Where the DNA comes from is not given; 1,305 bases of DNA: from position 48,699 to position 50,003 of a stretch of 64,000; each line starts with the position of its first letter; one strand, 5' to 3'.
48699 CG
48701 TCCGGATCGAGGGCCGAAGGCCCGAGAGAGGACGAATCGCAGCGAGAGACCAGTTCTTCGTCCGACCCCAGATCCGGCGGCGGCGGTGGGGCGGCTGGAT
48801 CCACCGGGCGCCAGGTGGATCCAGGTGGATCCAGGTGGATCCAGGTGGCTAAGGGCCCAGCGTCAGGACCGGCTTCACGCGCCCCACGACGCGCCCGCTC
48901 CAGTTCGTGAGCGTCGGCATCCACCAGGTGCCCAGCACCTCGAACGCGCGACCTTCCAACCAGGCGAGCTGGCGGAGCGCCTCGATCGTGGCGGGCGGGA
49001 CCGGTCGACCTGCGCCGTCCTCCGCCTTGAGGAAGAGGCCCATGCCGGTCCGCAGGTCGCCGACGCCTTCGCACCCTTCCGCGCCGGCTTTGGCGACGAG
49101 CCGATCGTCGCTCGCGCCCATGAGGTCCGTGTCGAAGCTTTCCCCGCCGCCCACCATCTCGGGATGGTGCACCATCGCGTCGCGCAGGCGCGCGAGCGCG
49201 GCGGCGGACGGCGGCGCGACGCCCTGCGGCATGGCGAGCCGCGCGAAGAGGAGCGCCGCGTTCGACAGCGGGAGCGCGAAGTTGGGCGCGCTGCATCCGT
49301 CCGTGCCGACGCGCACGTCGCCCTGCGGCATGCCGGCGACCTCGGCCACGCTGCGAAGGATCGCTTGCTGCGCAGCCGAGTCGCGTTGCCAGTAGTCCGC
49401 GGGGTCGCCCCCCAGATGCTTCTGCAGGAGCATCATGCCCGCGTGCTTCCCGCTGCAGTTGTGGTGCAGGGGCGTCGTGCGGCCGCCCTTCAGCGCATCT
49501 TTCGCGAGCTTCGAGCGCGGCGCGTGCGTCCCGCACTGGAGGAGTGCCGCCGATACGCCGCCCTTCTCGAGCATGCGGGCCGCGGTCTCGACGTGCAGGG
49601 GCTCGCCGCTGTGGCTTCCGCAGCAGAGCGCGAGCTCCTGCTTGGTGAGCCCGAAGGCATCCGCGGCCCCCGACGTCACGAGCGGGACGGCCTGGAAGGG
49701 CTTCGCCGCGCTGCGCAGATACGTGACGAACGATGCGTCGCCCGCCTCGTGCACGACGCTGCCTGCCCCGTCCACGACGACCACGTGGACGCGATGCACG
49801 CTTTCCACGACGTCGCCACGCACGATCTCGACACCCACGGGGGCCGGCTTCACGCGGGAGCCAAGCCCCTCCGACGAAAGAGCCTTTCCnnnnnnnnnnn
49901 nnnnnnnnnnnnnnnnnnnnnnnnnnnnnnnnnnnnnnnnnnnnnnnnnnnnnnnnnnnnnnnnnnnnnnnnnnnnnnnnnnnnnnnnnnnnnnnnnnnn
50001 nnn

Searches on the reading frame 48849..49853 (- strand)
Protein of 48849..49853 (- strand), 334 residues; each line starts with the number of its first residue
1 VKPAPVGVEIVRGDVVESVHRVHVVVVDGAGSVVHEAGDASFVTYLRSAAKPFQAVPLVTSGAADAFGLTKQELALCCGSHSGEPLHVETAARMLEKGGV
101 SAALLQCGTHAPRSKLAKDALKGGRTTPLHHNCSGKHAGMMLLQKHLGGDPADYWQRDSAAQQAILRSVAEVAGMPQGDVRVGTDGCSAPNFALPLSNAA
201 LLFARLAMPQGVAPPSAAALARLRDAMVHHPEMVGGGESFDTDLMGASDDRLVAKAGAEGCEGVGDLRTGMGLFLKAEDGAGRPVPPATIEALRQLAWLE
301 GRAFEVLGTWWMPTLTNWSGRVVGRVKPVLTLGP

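Call 19: search_protein_families(library=pfam, proteins=[window:48849-49853:-], max_evalue=0.001)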
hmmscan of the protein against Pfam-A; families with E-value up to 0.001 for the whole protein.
window:48849-49853:- (334 aa): 1 family
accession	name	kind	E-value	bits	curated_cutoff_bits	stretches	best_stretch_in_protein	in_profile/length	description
PF06089.17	Asparaginase_II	-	1.8e-111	372.6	25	1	8-327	1-321/322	L-asparaginase II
